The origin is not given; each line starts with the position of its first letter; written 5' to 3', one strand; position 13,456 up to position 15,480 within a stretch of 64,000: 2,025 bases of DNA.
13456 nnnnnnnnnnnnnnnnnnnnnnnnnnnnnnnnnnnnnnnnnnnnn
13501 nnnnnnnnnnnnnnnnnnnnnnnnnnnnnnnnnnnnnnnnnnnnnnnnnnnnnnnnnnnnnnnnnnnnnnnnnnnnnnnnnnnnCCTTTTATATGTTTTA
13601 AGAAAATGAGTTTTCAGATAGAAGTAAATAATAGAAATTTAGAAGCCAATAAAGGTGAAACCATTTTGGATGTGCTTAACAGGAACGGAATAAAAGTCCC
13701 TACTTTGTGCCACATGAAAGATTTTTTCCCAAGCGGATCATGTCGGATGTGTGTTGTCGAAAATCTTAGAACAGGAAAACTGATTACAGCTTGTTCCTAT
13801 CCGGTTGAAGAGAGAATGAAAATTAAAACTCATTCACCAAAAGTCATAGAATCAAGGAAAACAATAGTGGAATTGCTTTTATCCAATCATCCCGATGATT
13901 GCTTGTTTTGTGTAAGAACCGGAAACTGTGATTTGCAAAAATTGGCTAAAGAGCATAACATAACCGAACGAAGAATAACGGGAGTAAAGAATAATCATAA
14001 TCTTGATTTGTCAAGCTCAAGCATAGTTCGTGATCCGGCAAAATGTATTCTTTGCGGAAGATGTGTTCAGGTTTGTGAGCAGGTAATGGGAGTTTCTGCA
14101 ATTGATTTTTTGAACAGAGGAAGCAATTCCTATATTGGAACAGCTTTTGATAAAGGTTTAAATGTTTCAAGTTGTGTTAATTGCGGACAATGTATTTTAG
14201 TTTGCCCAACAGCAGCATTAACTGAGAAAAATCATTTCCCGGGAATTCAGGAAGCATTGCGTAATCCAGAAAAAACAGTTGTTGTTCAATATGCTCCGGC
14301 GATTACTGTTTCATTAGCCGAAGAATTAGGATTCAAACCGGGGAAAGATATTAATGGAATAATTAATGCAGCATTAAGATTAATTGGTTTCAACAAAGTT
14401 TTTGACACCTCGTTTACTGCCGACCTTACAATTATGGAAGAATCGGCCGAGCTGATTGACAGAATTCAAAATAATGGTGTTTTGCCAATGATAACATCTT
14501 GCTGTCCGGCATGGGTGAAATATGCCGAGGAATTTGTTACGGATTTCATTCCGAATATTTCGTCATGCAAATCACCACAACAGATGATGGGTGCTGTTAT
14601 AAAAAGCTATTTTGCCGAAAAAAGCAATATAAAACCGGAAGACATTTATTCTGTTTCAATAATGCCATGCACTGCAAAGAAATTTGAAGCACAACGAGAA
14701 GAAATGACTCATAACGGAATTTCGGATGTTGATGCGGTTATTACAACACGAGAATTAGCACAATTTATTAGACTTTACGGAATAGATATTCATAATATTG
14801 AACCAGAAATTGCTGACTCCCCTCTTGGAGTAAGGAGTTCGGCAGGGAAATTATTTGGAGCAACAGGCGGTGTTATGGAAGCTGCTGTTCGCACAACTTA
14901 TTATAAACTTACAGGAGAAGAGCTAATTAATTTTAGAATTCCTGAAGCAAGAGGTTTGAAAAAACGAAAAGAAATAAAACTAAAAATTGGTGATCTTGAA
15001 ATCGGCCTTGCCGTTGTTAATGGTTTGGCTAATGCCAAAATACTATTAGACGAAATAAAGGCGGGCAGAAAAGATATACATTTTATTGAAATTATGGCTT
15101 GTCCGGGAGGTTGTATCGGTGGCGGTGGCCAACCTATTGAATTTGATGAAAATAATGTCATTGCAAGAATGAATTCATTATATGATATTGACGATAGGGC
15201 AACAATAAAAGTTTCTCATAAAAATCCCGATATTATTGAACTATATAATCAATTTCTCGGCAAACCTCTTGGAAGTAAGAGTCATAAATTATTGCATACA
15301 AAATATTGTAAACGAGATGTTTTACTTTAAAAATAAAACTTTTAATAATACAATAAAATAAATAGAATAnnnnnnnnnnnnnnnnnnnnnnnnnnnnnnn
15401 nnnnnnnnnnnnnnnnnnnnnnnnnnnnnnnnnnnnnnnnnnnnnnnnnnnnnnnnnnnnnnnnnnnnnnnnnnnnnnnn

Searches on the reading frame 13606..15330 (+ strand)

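Call 6: search_protein_families(library=pfam, proteins=[window:13606-15330:+], max_evalue=0.01)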
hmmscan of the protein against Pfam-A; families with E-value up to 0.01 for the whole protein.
window:13606-15330:+ (574 aa): 19 families
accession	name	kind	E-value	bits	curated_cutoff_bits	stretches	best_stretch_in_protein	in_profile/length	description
PF02906.19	Fe_hyd_lg_C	-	7.5e-93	311.1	22.1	1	223-507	1-245/245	Iron only hydrogenase large subunit, C-terminal domain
PF02256.22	Fe_hyd_SSU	-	6.3e-20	71.4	24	1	519-570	5-56/56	Iron hydrogenase small subunit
PF10588.14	NADH-G_4Fe-4S_3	-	7.2e-18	64.3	27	1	84-123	1-40/40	NADH-ubiquinone oxidoreductase-G iron-sulfur binding region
PF13510.11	Fer2_4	-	7.8e-17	61.5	22.8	1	4-77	5-81/82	2Fe-2S iron-sulfur cluster binding domain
PF12838.12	Fer4_7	-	4.8e-09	37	27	1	146-204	1-52/52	4Fe-4S dicluster domain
PF22117.2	Fer4_Nqo3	-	5.8e-09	36.4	27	1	142-206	6-67/67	NADH-quinone oxidoreductase subunit 3, ferredoxin-like domain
PF00037.32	Fer4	-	3.8e-08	33.3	21.1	2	186-206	4-24/24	4Fe-4S binding domain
PF13237.11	Fer4_10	-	3.4e-07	30.5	25.5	1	140-201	2-53/53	4Fe-4S dicluster domain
PF00111.32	Fer2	-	9.3e-07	29.1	21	1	8-53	6-47/77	2Fe-2S iron-sulfur cluster binding domain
PF12837.12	Fer4_6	-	3.7e-06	27.1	25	2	140-158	2-20/24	4Fe-4S binding domain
PF14697.11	Fer4_21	-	2.6e-05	24.7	35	1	143-202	4-53/59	4Fe-4S dicluster domain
PF13187.11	Fer4_9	-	8.9e-05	22.9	27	1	146-204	1-51/52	4Fe-4S dicluster domain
PF13183.11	Fer4_8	-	0.00014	22.8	27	0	187-209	2-24/68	4Fe-4S dicluster domain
PF17179.9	Fer4_22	-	0.0002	22.6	27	0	189-206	1-18/95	4Fe-4S dicluster domain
PF13484.11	Fer4_16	-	0.00022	22.4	30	1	190-208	2-20/66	4Fe-4S double cluster binding domain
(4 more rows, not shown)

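Call 42: search_protein_families(library=ncbifam, proteins=[window:13606-15330:+], max_evalue=0.00001)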
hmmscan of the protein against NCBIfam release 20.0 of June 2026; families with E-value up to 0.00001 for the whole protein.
window:13606-15330:+ (574 aa): 17 families
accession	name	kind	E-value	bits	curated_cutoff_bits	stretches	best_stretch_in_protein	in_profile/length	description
NF040763.1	FeFe_hydrog_A6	exception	2.9e-240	798.5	765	1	4-570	2-571/571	NADH-dependent [FeFe] hydrogenase, group A6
NF040762.1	Hydr_FeFe_Clost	exception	2.7e-176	587.6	900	1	4-567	2-571/572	ferredoxin hydrogenase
TIGR02512.1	FeFe_hydrog_A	subfamily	1.4e-147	491.5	405.95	1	139-511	1-374/375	[FeFe] hydrogenase, group A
NF005745.0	PRK07569.1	equivalog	2.7e-55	187.3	333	1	5-211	6-213/238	bidirectional hydrogenase complex protein HoxU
TIGR04105.1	FeFe_hydrog_B1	subfamily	2.8e-52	177.9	450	2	141-457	138-429/462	monomeric [FeFe] hydrogenase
TIGR01973.1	NuoG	equivalog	6.1e-47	160.7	470.05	1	5-210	1-203/606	NADH-quinone oxidoreductase subunit NuoG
NF006305.0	PRK08493.1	equivalog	4.1e-41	140.9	591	1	4-209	3-225/819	NADH-quinone oxidoreductase subunit G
NF005895.0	PRK07860.1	equivalog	9.2e-34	116.5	802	1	5-208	20-223/811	NADH-quinone oxidoreductase subunit G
NF009454.0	PRK12814.1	equivalog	1.6e-19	69.8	916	1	4-100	5-101/657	putative NADPH-dependent glutamate synthase small subunit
NF042909.1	FMH_DH_FwdF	exception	7.7e-07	28.5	375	1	102-215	17-126/336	tungsten-dependent formylmethanofuran dehydrogenase subunit FwdF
NF004546.0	PRK05888.3-3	equivalog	2.1e-06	27.3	260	1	140-209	59-128/196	NADH-quinone oxidoreductase subunit NuoI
NF040864.1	HgcB_ferredoxin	equivalog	3.4e-06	26.8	99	0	185-215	11-41/93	mercury methylation ferredoxin HgcB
TIGR01945.1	rnfC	subfamily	3.9e-06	25.7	245.95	0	143-203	361-417/435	RnfABCDGE type electron transport complex subunit C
NF004537.0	PRK05888.1-3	equivalog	4.1e-06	26.4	163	0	186-211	111-136/204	NADH-quinone oxidoreductase subunit NuoI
NF006221.0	PRK08348.1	subfamily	5e-06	26.3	124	0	140-211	39-98/136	NADH-plastoquinone oxidoreductase subunit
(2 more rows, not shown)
